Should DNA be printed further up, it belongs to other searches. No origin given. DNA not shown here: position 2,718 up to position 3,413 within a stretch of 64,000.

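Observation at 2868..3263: Leaderless 131-aa Cys-rich protein with the motif pattern of prokaryotic/fungal secreted phospholipase A2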

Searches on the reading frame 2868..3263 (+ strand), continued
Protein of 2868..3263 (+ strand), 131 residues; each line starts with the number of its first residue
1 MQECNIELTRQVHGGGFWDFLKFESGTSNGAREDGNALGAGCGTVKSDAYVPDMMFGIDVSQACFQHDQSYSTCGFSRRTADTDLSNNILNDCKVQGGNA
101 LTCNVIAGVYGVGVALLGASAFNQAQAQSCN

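Call 21: search_protein_families(library=pfam, proteins=[P0081, P0086, P0093, P0153, P0162, P0172, P0068, P0058], max_evalue=0.001)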
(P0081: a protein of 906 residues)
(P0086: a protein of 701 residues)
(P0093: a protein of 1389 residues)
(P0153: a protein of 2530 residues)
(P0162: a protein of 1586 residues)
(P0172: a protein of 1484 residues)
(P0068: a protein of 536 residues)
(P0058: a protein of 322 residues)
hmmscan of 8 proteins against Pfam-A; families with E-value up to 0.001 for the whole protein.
P0081 (906 aa): 4 families
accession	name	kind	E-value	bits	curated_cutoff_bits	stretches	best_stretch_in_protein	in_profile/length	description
PF05593.20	RHS_repeat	-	5.2e-69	227.9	22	6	192-227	1-36/38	RHS Repeat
PF06951.16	PLA2G12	-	1.6e-07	31.9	34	1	824-897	100-174/184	Group XII secretory phospholipase A2 precursor (PLA2G12)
PF03527.20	RHS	-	4.5e-07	30.1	27.9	1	684-715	3-34/38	RHS protein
PF09056.16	Phospholip_A2_3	-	1.1e-05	26.4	29.4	1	806-885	34-110/110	Prokaryotic phospholipase A2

P0086 (701 aa): 4 families
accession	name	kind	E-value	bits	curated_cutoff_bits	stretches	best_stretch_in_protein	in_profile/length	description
PF05593.20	RHS_repeat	-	1.2e-37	128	22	3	293-323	1-31/38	RHS Repeat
PF06951.16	PLA2G12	-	5e-08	33.5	34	1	595-700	68-177/184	Group XII secretory phospholipase A2 precursor (PLA2G12)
PF25023.1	TEN_YD-shell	-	2.8e-06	26.1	50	1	373-555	686-866/909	Teneurin YD-shell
PF09056.16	Phospholip_A2_3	-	1.1e-05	26.4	29.4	1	616-680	33-106/110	Prokaryotic phospholipase A2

P0093 (1389 aa): 3 families
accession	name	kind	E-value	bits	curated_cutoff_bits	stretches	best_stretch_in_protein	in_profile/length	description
PF05593.20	RHS_repeat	-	1e-52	176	22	7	534-568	2-36/38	RHS Repeat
PF20148.4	DUF6531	-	1.3e-18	67.5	24.1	1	47-124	1-74/74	Domain of unknown function (DUF6531)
PF03527.20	RHS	-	7.3e-16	58.2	27.9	1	1150-1185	1-36/38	RHS protein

P0153 (2530 aa): 10 families
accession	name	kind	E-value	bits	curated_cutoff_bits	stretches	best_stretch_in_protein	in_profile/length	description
PF25023.1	TEN_YD-shell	-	4.4e-33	114.8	50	2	2120-2379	605-865/909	Teneurin YD-shell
PF00526.23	Dicty_CTDC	-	9.4e-22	76.9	27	6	495-516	3-24/24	Dictyostelium (slime mold) repeat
PF25020.1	TTR_TEN1-4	-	2.6e-18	66.1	27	1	605-687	4-86/86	Teneurin TTR-like domain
PF25021.1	TEN_NHL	-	7.8e-18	65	27.1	2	1277-1330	130-181/357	Teneurin NHL domain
PF05593.20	RHS_repeat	-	9.6e-17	61.4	22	1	2203-2237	3-36/38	RHS Repeat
PF01436.27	NHL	-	5.5e-11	42.4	20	0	1288-1314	1-27/28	NHL repeat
PF24684.1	Vgb_lyase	-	4e-07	29.6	50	0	1171-1218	141-183/290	Virginiamycin B lyase family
PF13620.12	CarboxypepD_reg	-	1.3e-06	29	32.3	1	610-679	2-74/82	Carboxypeptidase regulatory-like domain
PF24329.1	FN-plug_TEN1-4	-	3.4e-06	27.7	27.8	1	995-1061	3-69/86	Teneurin 1-4, FN-plug domain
PF09056.16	Phospholip_A2_3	-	3.7e-05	24.7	29.4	1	2442-2512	34-106/110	Prokaryotic phospholipase A2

P0162 (1586 aa): 2 families
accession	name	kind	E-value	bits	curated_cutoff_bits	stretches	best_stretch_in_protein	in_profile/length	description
PF06951.16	PLA2G12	-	2e-11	44.6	34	1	1458-1572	65-180/184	Group XII secretory phospholipase A2 precursor (PLA2G12)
PF05593.20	RHS_repeat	-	5.1e-07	30.4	22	1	574-612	1-37/38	RHS Repeat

P0172 (1484 aa): 4 families
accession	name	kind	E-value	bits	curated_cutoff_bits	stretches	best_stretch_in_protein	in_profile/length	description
PF05593.20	RHS_repeat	-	5.4e-77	253.4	22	10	719-755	1-37/38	RHS Repeat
PF20148.4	DUF6531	-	3.9e-13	50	24.1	1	204-280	1-74/74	Domain of unknown function (DUF6531)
PF09056.16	Phospholip_A2_3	-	7.9e-08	33.3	29.4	1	1385-1450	35-109/110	Prokaryotic phospholipase A2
PF06951.16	PLA2G12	-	8.4e-06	26.3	34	1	1397-1428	101-132/184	Group XII secretory phospholipase A2 precursor (PLA2G12)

P0068 (536 aa): 0 families

P0058 (322 aa): 1 family
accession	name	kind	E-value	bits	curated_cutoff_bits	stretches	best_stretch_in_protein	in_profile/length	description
PF06951.16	PLA2G12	-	3.7e-07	30.7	34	1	146-219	94-174/184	Group XII secretory phospholipase A2 precursor (PLA2G12)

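Call 25: find_related_loci(query=A1, collection=genome_contigs, flank=10000)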
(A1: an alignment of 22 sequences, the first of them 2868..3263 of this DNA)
Query A1 (131 aa) in genome_contigs; peptide patterns used: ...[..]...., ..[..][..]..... (x = any residue, [..] = any of these).
55 stretches matched a pattern; 23 encode a relative of the query (tblastn E <= 1e-3); 23 distinct loci.
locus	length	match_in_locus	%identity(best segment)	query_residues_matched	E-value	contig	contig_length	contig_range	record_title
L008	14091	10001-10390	95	1-130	9e-82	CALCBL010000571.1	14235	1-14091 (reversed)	MAG TPA_asm: uncultured Burkholderiales bacterium isolate ERR864077_bin.40_CONCOCT_v1.1_MAG genome assembly, contig: ERZ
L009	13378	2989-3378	91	1-130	5e-78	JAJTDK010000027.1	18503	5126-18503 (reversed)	MAG: Limnohabitans sp. isolate 49638_E12 Sample_49638_scaffold_783, whole genome shotgun sequence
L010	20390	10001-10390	90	1-130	1e-77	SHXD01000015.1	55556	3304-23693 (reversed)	MAG: Limnohabitans sp. isolate Baikal-deep-G100 BACOMB-C2197, whole genome shotgun sequence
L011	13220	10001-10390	91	1-130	3e-77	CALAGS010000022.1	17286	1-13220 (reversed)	MAG TPA_asm: uncultured Burkholderiales bacterium isolate ERR2206757_bin.108_CONCOCT_v1.1_MAG genome assembly, contig: E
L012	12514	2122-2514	88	1-131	8e-77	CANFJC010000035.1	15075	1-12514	MAG: Comamonadaceae bacterium isolate Jr-14may18-290 genome assembly, contig: Jr-14may18-C6223, whole genome shotgun seq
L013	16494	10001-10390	86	1-130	2e-75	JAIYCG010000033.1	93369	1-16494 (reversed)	MAG: Comamonadaceae bacterium isolate E1_MAG_00071 pond_E1_MAG_00071_000000000033, whole genome shotgun sequence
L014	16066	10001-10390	88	1-130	3e-75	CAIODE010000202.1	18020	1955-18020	MAG: uncultured Burkholderiales bacterium isolate LinL2_bin-0731 genome assembly, contig: bin-0731:202/592, whole genome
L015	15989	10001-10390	84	1-130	8e-72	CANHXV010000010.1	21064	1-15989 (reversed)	MAG: Comamonadaceae bacterium isolate RE-4nov15-194 genome assembly, contig: RE-4nov15-C3228, whole genome shotgun seque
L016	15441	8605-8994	81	1-130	2e-70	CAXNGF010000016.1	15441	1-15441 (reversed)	MAG: Limnohabitans sp. isolate MsH-30apr19-321 genome assembly, contig: MsH-30apr19-C7452, whole genome shotgun sequence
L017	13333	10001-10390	78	1-130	2e-69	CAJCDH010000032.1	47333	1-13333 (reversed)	MAG: uncultured Burkholderiales bacterium isolate Loc090519-5m_bin-0997 genome assembly, contig: bin-0997:032/350, whole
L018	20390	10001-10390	78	1-130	2e-67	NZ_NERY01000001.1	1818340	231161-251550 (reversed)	Limnohabitans sp. MMS-10A-178 LimB-MMS-10A-178-C1, whole genome shotgun sequence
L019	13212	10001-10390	78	1-130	9e-67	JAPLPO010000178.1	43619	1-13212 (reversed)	MAG: Burkholderiales bacterium isolate LacPavin_0818_WC50_MAG_52_10 LacPavin_0818_WC50_scaffold_202051, whole genome sho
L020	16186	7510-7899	77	1-130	1e-66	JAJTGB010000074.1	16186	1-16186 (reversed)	MAG: Comamonadaceae bacterium isolate 49613_E45.2 Sample_49613_scaffold_4924, whole genome shotgun sequence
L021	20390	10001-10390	72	1-130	2e-64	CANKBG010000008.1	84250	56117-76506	MAG: Comamonadaceae bacterium isolate RH-26jul17-198 genome assembly, contig: RH-26jul17-C419-p2, whole genome shotgun s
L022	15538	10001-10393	71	1-131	6e-64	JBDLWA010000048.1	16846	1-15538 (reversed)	MAG: Pseudomonadota bacterium isolate logan1_2019_sw_WHONDRS-S19S_0097_B_bin.21 scaffold_1776486, whole genome shotgun s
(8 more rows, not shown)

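Call 27: find_encoding_contigs(protein=P0070, flank=10000, max_places=4)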
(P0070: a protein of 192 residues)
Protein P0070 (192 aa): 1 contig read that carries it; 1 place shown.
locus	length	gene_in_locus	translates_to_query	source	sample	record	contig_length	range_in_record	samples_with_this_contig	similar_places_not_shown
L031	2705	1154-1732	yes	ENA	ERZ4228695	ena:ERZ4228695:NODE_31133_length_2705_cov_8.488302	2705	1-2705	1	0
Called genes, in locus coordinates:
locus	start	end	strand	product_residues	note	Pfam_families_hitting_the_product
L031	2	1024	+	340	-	?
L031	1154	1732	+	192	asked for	-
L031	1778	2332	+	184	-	-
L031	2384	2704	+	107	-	?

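Call 28: find_encoding_contigs(protein=P0061, flank=10000, max_places=4)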
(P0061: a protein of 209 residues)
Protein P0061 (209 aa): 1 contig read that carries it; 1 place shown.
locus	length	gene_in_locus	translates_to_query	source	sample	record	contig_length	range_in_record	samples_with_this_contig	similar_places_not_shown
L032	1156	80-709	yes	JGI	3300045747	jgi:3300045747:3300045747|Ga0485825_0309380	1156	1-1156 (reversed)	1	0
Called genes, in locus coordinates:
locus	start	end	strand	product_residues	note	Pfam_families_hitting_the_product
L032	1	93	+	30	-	?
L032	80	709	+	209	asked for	-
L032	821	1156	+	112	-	?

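Call 31: search_protein_families(library=pfam, proteins=[L031:2-1024:+, L031:1778-2332:+, L031:2384-2704:+, L032:821-1156:+], max_evalue=0.01)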
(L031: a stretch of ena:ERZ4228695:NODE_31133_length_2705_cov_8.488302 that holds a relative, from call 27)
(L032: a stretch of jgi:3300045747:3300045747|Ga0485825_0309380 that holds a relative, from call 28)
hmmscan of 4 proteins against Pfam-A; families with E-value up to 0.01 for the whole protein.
L031:2-1024:+ (340 aa): 5 families
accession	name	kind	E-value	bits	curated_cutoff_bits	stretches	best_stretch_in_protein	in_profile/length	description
PF13437.12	HlyD_3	-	2.2e-10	41.6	22.2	1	176-311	1-106/106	HlyD family secretion protein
PF16576.10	HlyD_D23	-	3e-06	27.1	30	1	98-249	27-177/214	Barrel-sandwich domain of CusB or HlyD membrane-fusion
PF00364.28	Biotin_lipoyl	-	0.0014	18.8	22.1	0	176-205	44-73/73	Biotin-requiring enzyme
PF13533.13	Biotin_lipoyl_2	-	0.0022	18.3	29.8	0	179-205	5-31/32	Biotin-lipoyl like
PF10661.14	EssA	-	0.0082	16.4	24.1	0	16-78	14-75/147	WXG100 protein secretion system (Wss), protein EssA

L031:1778-2332:+ (184 aa): 0 families

L031:2384-2704:+ (107 aa): 0 families

L032:821-1156:+ (112 aa): 0 families

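Call 35: find_homologous_proteins(query=A3, max_evalue=0.00001)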
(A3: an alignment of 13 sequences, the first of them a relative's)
Query A3 (13 sequences) (192 aa, profile of the alignment): 27 proteins with E <= 0.00001 among 6680 candidates.
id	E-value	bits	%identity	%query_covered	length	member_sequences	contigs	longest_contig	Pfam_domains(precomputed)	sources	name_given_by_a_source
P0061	8.0e-68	247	39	56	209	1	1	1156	-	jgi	jgi:hypothetical protein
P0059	1.8e-64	236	44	49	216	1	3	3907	PF06951.17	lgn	-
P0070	1.2e-55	207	100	100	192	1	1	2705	-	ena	-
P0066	4.0e-55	205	39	57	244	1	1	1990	-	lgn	-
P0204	3.2e-54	202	38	58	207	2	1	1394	-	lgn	-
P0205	4.7e-53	198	65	100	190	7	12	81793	-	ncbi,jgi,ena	ncbi:MAG: hypothetical protein RI949_1789 [Pseudomonadota bacterium]|jgi:hypothetical protein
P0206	2.4e-51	193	34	58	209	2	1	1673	-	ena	-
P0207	1.9e-50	190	83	100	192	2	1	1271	-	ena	-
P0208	1.9e-50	190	65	100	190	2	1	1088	-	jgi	jgi:hypothetical protein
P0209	3.6e-50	189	63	100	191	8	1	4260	-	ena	-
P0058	8.7e-50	188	37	51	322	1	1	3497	PF06951.17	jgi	jgi:hypothetical protein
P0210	1.7e-49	187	76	100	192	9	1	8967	-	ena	-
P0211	1.2e-48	184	76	98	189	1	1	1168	-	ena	-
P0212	1.2e-48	184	35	69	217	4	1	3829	-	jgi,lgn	jgi:hypothetical protein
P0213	1.4e-48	184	65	100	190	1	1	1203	-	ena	-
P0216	2.1e-47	180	37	47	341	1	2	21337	-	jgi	jgi:hypothetical protein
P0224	2.0e-16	79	40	48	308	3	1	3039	PF25023.2,PF09056.17,PF03527.21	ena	-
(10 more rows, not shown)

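Call 36: find_encoding_contigs(protein=P0205, flank=10000, max_places=3)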
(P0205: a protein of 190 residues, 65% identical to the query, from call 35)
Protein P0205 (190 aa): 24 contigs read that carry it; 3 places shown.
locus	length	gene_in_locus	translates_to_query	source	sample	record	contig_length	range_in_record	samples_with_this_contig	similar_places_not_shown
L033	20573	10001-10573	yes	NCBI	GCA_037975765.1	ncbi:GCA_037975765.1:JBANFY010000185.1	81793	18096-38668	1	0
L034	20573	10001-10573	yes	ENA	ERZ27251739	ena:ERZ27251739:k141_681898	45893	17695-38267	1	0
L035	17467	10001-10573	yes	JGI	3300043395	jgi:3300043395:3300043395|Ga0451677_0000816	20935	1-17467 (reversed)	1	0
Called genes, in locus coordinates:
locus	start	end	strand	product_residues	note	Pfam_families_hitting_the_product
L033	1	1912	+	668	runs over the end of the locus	PF01134:GIDA, PF12831:FAD_oxidored (weak), PF21680:GIDA_C_1st, PF13932:SAM_GIDA_C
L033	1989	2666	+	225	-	PF02527:GidB, PF13649:Methyltransf_25 (weak), PF13847:Methyltransf_31 (weak)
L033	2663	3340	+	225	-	PF08212:Lipocalin_2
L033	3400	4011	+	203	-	PF01810:LysE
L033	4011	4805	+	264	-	PF00142:Fer4_NifH (weak), PF01656:CbiA, PF02374:ArsA_ATPase (weak), PF06564:CBP_BcsQ, PF09140:MipZ, PF10609:ParA, PF13614:AAA_31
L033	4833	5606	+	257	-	PF24553:Rv0428c_C, PF00583:Acetyltransf_1, PF13673:Acetyltransf_10, PF13508:Acetyltransf_7, PF08445:FR47, PF14542:Acetyltransf_CG (weak)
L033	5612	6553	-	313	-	PF01118:Semialdhyde_dh, PF22698:Semialdhyde_dhC_1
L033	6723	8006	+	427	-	PF25919:BSH_CusB (faint), PF00364:Biotin_lipoyl (faint), PF25917:BSH_RND (faint), PF25973:BSH_CzcB (faint), PF26002:Beta-barrel_AprE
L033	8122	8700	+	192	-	-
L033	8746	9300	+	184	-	-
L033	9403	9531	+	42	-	-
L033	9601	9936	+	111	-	-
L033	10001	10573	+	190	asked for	-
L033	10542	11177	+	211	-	-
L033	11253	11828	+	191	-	-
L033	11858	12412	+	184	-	-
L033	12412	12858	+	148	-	-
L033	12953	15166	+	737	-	PF03412:Peptidase_C39, PF00664:ABC_membrane, PF02463:SMC_N (weak), PF00005:ABC_tran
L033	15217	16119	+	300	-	PF02195:ParB_N, PF17762:HTH_ParB, PF23552:ParB_C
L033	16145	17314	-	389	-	PF07690:MFS_1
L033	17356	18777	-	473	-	PF01565:FAD_binding_4, PF02913:FAD-oxidase_C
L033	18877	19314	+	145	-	-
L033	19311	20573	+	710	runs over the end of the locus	PF00245:Alk_phosphatase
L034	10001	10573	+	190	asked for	-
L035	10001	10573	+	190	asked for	-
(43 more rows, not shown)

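Call 37: find_encoding_contigs(protein=P0216, flank=10000, max_places=2)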
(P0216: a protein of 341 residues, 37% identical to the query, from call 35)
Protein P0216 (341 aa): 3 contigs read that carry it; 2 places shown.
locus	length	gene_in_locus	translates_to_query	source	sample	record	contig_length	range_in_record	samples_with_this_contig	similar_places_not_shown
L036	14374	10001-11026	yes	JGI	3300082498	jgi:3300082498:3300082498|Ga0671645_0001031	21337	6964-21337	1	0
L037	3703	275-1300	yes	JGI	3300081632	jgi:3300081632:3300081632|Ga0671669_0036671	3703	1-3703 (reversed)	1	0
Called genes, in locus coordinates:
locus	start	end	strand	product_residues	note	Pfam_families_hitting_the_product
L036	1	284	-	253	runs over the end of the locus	PF00528:BPD_transp_1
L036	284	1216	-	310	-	PF00005:ABC_tran, PF13304:AAA_21 (weak)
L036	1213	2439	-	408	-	PF00528:BPD_transp_1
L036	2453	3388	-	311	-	PF04069:OpuAC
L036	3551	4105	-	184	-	PF04248:NTP_transf_9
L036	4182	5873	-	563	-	PF00501:AMP-binding, PF23562:AMP-binding_C_3 (weak)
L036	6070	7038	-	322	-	PF00487:FA_desaturase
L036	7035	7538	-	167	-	-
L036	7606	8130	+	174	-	-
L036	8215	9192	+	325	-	PF01963:TraB_PrgY_gumN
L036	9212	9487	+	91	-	-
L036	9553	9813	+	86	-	-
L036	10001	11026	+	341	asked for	-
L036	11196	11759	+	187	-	-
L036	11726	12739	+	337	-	PF01963:TraB_PrgY_gumN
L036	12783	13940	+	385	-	PF25917:BSH_RND (faint), PF25919:BSH_CusB (weak), PF25973:BSH_CzcB (weak), PF26002:Beta-barrel_AprE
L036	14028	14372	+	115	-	?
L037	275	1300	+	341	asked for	-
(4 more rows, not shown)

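Call 44: list_cluster_members(proteins=[L033:15217-16119:+, L033:1989-2666:+, L033:12953-15166:+, L033:6723-8006:+])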
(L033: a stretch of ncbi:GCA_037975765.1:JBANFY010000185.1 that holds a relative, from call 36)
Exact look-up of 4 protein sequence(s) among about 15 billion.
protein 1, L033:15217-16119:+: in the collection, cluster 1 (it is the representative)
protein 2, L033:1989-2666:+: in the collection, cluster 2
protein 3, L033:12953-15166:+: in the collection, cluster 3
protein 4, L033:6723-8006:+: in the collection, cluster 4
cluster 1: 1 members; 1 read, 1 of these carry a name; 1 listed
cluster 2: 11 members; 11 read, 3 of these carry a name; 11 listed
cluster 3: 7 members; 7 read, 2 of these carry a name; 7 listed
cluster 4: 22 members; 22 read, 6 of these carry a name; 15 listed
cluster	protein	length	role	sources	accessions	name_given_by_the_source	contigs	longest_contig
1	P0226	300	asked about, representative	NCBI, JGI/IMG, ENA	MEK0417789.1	MAG: chromosome partitioning protein ParB [Pseudomonadota bacterium] | ParB family chromosome partitioning protein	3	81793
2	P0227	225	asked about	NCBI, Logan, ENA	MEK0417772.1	MAG: hypothetical protein RI949_1778 [Pseudomonadota bacterium]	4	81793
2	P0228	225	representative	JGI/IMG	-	16S rRNA (guanine527-N7)-methyltransferase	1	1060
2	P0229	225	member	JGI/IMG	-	16S rRNA (guanine527-N7)-methyltransferase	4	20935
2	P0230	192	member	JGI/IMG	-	-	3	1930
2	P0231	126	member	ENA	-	-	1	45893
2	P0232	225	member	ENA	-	-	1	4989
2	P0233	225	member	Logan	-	-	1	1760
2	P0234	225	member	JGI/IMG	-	-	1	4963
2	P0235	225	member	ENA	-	-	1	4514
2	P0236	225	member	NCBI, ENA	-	-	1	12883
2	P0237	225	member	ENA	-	-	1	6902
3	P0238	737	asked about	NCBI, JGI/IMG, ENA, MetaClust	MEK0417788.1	MAG: Toxin translocation ATP-binding protein [Pseudomonadota bacterium] | ATP-binding cassette subfamily B protein RaxB | \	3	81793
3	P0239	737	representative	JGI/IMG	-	ATP-binding cassette, subfamily B, bacterial CvaB/MchF/RaxB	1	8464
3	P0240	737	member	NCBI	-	-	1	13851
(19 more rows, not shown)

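Call 50: search_protein_families(library=pfam, proteins=[L036:14028-14372:+, L036:12720-13940:+, L036:7606-8130:+, L036:10001-11026:+, L036:11196-11759:+, L033:12409-12858:+, L033:8122-8700:+, L033:10001-10573:+], max_evalue=0.01)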
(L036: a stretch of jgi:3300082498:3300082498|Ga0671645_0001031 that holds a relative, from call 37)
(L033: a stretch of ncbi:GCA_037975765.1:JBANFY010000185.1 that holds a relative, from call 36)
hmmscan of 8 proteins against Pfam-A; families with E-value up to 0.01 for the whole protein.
L036:14028-14372:+ (115 aa): 1 family
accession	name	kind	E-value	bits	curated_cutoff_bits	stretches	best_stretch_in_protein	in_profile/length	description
PF03412.21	Peptidase_C39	-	5.1e-24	85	22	1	27-115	3-93/133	Peptidase C39 family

L036:12720-13940:+ (406 aa): 5 families
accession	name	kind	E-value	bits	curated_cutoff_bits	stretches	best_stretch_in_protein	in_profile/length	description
PF13437.12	HlyD_3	-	1.4e-16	61.6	22.2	1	256-377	2-106/106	HlyD family secretion protein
PF16576.10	HlyD_D23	-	5.3e-10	39.4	30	1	154-323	55-177/214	Barrel-sandwich domain of CusB or HlyD membrane-fusion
PF13533.13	Biotin_lipoyl_2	-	2.1e-05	24.6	29.8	1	64-93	2-31/32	Biotin-lipoyl like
PF00364.28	Biotin_lipoyl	-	0.00053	20.2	22.1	0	256-284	45-73/73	Biotin-requiring enzyme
PF00529.27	CusB_dom_1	-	0.0042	17.7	26.5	1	260-380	12-83/89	Cation efflux system protein CusB domain 1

L036:7606-8130:+ (174 aa): 0 families

L036:10001-11026:+ (341 aa): 2 families
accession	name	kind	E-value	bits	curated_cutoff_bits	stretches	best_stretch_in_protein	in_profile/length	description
PF06951.16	PLA2G12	-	0.0001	22.8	34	1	148-218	98-174/184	Group XII secretory phospholipase A2 precursor (PLA2G12)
PF09056.16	Phospholip_A2_3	-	0.00038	21.5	29.4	1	139-202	35-106/110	Prokaryotic phospholipase A2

L036:11196-11759:+ (187 aa): 0 families

L033:12409-12858:+ (149 aa): 0 families

L033:8122-8700:+ (192 aa): 0 families

L033:10001-10573:+ (190 aa): 0 families
